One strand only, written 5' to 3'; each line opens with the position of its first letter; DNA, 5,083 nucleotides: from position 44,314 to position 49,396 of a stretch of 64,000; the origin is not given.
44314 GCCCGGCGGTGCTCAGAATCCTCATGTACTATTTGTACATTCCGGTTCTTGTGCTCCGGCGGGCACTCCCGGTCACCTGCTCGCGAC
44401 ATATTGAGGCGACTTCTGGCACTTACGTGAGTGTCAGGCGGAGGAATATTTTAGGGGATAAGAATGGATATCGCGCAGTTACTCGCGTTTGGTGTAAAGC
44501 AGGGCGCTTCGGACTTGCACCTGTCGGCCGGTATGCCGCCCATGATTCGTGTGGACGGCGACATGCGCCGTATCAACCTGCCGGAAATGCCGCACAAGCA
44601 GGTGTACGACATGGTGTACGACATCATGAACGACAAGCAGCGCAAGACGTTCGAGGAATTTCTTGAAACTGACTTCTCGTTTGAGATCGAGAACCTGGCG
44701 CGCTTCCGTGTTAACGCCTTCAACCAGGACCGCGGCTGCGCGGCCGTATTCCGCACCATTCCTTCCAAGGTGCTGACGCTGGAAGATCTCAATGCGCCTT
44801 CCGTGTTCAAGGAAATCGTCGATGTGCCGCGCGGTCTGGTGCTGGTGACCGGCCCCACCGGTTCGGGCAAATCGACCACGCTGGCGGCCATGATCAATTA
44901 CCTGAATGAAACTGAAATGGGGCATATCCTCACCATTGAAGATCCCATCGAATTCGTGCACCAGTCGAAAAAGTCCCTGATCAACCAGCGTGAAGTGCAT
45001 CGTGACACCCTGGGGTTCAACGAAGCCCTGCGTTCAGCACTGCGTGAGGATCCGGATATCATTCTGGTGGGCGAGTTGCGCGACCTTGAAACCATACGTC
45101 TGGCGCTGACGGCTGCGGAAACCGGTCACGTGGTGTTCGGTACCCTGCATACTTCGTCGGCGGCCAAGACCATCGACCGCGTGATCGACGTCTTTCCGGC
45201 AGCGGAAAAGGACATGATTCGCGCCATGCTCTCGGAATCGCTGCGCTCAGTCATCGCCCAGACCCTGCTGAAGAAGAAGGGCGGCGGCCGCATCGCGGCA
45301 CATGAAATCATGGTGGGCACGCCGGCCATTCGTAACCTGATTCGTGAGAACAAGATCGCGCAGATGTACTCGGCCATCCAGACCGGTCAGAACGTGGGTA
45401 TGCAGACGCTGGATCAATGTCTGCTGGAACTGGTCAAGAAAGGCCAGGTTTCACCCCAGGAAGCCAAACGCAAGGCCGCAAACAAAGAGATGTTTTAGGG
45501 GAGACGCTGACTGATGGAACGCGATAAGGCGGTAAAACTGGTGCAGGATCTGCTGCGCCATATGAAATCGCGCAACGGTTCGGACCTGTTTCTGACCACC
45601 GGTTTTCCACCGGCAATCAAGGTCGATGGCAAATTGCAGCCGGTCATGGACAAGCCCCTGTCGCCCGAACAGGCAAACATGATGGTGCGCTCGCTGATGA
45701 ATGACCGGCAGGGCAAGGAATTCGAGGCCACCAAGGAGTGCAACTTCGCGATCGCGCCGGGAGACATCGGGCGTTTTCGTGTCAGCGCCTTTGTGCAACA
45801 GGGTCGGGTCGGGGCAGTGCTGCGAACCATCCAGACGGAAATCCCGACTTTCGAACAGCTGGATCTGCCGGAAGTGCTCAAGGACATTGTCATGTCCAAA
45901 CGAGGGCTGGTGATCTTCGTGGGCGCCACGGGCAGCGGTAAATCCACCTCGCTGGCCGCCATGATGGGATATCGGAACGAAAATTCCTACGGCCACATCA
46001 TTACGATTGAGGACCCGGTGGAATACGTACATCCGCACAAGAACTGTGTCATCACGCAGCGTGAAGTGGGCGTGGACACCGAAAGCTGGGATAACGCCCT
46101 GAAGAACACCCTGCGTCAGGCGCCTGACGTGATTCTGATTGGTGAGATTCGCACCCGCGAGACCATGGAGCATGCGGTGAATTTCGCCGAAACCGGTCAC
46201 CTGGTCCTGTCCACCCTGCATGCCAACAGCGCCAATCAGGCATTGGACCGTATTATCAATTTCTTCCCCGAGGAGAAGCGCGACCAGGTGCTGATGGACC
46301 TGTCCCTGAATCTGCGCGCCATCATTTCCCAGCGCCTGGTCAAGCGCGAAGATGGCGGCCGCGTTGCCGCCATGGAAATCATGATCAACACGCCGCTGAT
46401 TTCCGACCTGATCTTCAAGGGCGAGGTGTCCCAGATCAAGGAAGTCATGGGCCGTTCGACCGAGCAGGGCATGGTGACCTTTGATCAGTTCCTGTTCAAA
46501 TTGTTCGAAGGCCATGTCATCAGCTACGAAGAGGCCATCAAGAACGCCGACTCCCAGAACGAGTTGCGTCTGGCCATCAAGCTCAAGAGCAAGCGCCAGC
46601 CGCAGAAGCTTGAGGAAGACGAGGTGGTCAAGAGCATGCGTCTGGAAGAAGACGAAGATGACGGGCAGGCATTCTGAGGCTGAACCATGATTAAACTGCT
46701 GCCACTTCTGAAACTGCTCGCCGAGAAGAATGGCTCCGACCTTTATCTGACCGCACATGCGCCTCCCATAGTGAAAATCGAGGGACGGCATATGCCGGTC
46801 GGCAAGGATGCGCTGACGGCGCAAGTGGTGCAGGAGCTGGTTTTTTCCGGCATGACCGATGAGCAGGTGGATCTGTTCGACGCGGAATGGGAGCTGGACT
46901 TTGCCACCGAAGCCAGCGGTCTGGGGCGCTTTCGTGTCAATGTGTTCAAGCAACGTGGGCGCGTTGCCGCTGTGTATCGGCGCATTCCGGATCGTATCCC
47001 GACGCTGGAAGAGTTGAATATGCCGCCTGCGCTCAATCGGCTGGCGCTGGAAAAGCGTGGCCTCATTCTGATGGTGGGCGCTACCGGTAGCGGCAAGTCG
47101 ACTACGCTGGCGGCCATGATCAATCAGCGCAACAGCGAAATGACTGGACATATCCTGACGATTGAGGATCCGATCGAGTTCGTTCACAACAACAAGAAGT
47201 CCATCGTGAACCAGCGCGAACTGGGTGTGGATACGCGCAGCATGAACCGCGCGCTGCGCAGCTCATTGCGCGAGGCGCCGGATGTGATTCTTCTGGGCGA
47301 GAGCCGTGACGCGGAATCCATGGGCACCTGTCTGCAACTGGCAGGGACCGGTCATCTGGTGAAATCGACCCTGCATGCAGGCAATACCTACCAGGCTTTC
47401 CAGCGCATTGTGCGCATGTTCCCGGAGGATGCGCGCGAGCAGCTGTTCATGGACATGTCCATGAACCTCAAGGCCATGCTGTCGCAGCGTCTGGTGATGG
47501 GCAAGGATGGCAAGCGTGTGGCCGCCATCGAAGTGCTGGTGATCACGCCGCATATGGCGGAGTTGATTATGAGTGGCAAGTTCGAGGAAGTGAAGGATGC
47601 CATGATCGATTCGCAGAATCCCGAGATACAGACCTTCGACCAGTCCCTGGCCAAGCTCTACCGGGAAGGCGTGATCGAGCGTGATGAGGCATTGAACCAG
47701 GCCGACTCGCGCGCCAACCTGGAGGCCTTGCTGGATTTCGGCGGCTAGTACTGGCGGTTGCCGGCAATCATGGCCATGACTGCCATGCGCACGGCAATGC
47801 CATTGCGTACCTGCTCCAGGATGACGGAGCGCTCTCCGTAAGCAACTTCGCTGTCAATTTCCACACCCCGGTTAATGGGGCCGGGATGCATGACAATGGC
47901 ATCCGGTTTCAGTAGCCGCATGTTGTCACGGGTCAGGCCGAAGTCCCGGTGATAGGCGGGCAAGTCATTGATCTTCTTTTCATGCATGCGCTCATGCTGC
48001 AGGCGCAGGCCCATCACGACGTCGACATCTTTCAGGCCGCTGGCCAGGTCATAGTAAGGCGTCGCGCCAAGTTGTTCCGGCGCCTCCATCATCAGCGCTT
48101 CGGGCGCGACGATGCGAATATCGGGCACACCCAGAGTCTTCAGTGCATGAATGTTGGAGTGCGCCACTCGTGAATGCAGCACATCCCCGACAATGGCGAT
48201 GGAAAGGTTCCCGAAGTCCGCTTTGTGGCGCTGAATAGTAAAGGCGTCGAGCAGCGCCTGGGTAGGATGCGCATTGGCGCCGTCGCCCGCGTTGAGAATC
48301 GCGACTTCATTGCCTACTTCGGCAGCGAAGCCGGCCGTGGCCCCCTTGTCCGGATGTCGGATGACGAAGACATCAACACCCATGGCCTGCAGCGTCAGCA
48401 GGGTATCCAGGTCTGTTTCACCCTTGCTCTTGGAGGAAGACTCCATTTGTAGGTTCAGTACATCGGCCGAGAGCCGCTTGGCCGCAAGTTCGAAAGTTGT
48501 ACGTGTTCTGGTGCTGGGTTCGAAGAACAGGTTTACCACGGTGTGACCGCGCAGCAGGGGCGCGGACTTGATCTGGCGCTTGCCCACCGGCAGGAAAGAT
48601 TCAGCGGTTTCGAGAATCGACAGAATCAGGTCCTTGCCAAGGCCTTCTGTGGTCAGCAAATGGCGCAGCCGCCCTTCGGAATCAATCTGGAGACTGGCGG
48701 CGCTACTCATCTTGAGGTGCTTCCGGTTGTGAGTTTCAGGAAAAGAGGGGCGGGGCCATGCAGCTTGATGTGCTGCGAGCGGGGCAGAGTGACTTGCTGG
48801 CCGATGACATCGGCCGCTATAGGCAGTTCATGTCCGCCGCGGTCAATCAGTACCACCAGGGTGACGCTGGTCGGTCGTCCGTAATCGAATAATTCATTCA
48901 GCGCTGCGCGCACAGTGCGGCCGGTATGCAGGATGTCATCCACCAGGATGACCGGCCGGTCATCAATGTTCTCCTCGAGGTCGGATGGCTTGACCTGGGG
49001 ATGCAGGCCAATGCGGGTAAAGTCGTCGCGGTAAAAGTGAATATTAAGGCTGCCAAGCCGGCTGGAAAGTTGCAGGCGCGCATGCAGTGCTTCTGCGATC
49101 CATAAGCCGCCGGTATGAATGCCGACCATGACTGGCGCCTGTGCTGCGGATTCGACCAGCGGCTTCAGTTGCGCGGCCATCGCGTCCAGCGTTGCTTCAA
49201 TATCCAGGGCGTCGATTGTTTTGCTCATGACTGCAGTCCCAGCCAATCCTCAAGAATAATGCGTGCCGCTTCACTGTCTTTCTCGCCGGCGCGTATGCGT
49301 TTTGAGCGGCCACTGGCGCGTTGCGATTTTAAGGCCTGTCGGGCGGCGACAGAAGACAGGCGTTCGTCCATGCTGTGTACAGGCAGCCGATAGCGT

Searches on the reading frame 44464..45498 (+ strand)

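Call 49: search_protein_families(library=pfam, proteins=[window:44464-45498:+], max_evalue=0.00001)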
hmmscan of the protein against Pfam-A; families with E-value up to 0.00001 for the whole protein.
window:44464-45498:+ (344 aa): 1 family
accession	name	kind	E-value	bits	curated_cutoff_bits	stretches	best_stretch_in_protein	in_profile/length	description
PF00437.27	T2SSE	-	6.2e-53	180.2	24.9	1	10-271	19-280/370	Type II/IV secretion system protein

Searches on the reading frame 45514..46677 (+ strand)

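Call 49: search_protein_families(library=pfam, proteins=[window:45514-46677:+], max_evalue=0.00001)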
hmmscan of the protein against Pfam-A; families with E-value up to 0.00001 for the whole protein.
window:45514-46677:+ (387 aa): 1 family
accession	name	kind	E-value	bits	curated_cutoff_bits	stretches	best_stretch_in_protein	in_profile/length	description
PF00437.27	T2SSE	-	4.9e-44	150.9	24.9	1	7-278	9-280/370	Type II/IV secretion system protein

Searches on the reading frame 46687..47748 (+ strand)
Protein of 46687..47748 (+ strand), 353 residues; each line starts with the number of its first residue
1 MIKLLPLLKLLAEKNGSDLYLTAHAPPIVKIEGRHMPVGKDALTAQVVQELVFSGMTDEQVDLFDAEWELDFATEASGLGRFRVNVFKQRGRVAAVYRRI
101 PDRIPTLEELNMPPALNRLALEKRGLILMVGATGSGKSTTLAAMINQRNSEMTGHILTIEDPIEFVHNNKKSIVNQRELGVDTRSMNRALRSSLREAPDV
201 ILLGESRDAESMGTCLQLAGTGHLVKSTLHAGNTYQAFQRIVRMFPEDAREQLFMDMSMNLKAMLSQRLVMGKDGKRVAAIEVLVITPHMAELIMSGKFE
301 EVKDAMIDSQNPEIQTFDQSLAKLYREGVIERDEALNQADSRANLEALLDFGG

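Call 49: search_protein_families(library=pfam, proteins=[window:46687-47748:+], max_evalue=0.00001)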
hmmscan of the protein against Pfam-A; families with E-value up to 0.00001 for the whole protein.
window:46687-47748:+ (353 aa): 1 family
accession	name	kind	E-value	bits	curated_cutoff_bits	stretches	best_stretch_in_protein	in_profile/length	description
PF00437.27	T2SSE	-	3.1e-35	122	24.9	1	115-271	133-279/370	Type II/IV secretion system protein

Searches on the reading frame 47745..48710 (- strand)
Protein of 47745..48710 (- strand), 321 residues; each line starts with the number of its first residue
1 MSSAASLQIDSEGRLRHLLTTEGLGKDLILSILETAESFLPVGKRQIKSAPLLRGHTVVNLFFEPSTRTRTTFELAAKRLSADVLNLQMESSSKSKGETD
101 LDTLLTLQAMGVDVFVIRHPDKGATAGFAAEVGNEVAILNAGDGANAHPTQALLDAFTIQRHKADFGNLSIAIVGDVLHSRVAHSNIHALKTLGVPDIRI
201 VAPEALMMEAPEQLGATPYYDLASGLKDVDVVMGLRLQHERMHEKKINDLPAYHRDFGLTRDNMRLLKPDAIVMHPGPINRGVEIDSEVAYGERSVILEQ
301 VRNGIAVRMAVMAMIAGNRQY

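Call 49: search_protein_families(library=pfam, proteins=[window:47745-48710:-], max_evalue=0.00001)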
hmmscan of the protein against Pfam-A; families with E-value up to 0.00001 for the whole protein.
window:47745-48710:- (321 aa): 2 families
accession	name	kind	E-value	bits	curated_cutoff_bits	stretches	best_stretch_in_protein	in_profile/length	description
PF02729.26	OTCace_N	-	3.9e-39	134.5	29.9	1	16-160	1-147/148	Aspartate/ornithine carbamoyltransferase, carbamoyl-P binding domain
PF00185.30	OTCace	-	9.2e-28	97.7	29.4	1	168-314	2-156/157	Aspartate/ornithine carbamoyltransferase, Asp/Orn binding domain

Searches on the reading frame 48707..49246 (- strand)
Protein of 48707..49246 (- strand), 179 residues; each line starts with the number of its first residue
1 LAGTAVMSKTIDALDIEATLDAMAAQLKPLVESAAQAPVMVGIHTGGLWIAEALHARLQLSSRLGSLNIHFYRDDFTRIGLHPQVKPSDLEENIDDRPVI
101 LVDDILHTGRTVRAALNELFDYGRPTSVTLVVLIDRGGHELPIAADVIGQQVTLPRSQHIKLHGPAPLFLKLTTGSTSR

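Call 49: search_protein_families(library=pfam, proteins=[window:48707-49246:-], max_evalue=0.00001)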
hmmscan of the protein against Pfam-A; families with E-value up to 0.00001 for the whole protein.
window:48707-49246:- (179 aa): 2 families
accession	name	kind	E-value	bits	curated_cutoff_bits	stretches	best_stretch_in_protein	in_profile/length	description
PF00156.33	Pribosyltran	-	3.9e-16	59.2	26.3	1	15-147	7-137/158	Phosphoribosyl transferase domain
PF14681.12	UPRTase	-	4.2e-06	26.8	27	1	37-134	67-159/206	Uracil phosphoribosyltransferase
